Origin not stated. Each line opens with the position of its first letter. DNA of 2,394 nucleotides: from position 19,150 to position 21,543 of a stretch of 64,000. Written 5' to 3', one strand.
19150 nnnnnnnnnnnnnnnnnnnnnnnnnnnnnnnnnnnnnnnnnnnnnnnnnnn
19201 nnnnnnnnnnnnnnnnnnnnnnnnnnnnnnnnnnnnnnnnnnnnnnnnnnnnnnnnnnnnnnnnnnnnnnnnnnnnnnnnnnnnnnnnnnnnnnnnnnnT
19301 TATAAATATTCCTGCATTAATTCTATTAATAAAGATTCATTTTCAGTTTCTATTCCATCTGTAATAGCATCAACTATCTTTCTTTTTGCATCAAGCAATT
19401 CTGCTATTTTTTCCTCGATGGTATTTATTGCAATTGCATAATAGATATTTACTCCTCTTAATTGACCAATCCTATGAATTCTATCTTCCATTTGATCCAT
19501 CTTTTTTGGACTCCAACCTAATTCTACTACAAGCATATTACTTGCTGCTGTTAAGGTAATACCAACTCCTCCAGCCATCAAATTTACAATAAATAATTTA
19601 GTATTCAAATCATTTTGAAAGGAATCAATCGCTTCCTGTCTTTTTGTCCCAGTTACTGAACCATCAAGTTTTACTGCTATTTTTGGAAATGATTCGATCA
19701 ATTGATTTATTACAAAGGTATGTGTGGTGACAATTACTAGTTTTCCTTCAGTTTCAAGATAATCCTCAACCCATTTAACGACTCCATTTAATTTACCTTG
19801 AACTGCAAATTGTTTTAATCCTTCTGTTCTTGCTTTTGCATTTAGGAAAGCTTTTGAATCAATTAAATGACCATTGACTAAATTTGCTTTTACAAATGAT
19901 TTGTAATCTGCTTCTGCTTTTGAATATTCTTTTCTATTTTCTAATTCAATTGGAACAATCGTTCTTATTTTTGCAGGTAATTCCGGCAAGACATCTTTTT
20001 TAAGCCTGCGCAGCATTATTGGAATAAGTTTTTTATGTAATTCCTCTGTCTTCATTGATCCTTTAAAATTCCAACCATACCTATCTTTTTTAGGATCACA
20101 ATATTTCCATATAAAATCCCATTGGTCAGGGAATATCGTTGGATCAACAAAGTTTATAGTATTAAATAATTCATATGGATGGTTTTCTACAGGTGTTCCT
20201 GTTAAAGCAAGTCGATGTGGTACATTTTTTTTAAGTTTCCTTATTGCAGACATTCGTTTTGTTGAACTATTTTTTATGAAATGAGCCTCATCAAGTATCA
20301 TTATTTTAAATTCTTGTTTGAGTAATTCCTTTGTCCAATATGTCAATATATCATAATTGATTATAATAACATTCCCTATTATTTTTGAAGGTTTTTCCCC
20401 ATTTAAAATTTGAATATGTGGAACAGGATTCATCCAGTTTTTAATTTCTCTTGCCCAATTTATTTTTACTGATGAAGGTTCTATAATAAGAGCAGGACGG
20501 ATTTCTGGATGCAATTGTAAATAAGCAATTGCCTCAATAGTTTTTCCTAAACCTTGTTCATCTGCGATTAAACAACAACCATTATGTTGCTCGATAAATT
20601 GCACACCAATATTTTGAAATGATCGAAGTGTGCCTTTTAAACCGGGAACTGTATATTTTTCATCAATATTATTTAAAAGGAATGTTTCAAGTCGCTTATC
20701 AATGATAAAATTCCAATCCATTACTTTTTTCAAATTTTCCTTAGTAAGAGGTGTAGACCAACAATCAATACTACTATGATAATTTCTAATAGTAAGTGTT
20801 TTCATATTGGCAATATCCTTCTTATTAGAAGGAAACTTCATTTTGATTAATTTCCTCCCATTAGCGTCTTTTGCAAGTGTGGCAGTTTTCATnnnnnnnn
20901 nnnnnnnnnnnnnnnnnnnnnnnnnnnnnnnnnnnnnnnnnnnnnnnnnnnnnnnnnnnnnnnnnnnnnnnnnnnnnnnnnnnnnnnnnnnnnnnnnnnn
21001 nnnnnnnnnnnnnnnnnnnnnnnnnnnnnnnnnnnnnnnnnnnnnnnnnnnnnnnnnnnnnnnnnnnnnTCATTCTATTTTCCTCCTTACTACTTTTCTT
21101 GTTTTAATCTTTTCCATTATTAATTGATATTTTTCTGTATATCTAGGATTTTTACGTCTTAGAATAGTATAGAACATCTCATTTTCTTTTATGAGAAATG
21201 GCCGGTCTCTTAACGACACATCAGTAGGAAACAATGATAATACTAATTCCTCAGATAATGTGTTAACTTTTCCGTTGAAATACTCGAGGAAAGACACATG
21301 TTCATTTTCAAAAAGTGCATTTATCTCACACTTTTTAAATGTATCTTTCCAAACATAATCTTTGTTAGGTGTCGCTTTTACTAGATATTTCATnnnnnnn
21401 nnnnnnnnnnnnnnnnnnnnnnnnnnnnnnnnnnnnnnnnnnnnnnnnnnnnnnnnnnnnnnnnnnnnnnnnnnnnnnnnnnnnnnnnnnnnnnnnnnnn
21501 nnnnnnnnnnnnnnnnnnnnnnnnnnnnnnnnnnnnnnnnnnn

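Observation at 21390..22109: Protein with 43 uninterrupted Cys-x-x triplets built from only five triplet types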

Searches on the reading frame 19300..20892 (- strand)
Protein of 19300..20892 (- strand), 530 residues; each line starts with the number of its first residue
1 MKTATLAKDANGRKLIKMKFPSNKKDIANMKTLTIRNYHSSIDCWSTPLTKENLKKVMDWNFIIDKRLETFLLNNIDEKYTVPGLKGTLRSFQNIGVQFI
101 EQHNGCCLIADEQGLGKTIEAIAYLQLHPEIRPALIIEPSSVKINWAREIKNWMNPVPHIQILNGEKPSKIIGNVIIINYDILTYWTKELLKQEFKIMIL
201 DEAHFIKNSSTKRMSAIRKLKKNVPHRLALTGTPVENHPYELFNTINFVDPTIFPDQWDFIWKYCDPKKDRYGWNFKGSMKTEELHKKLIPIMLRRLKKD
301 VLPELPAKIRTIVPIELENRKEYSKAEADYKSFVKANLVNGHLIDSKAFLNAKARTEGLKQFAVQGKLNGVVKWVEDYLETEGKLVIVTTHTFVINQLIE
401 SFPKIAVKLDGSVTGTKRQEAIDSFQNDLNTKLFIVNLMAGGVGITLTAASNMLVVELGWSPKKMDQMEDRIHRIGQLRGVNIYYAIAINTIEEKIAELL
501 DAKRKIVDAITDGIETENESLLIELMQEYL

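Call 23: search_protein_families(library=phrogs, proteins=[window:19300-20892:-], max_evalue=0.00001)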
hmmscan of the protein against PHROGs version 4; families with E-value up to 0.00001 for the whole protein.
window:19300-20892:- (530 aa): 8 families
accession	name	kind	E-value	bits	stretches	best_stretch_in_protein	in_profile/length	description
phrog_62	-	DNA, RNA and nucleotide metabolism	3.8e-110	370.5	1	62-519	682-1141/1881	DNA helicase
phrog_29996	-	unknown function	1.3e-36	127.1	1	84-509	719-1162/1189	-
phrog_23807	-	unknown function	1.4e-15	57.1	0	389-508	540-663/1053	-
phrog_24008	-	DNA, RNA and nucleotide metabolism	1.2e-11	44.3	1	87-248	479-647/1006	helicase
phrog_16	-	DNA, RNA and nucleotide metabolism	7.2e-11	42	1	83-492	267-603/986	DNA helicase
phrog_21391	-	DNA, RNA and nucleotide metabolism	7.8e-11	40.8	1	380-474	1357-1453/2021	DNA helicase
phrog_11801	-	other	2.2e-07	29.4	0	80-154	856-934/2269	DNA methyltransferase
phrog_1685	-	unknown function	4.1e-06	25.3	0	418-513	1455-1551/2278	-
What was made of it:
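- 19300..20892 (-): SNF2-family helicase, a recurrent neighbour of CXX genes. PHROG 62 match at 3.8e-110 (call 23).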

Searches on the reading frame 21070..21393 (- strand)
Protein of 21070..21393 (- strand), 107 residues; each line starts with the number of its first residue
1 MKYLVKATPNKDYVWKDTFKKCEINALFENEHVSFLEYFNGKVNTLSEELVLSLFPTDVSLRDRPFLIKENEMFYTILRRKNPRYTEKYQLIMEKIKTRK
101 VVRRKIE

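Call 23: search_protein_families(library=phrogs, proteins=[window:21070-21393:-], max_evalue=0.00001)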
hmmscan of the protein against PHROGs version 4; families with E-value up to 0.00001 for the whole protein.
window:21070-21393:- (107 aa): 0 families

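Call 62: search_protein_families(library=padloc, proteins=[window:21070-21393:-], max_evalue=0.01)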
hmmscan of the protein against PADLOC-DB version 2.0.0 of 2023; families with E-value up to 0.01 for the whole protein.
window:21070-21393:- (107 aa): 0 families

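Call 75: search_protein_families(library=pfam, proteins=[window:21070-21393:-], max_evalue=0.001)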
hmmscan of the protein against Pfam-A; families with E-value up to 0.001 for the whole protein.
window:21070-21393:- (107 aa): 0 families
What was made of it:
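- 21070..21393 (-): Downstream 107-aa ORF, a conserved syntenic neighbour of unknown function. No family hit (calls 23, 62, 75).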
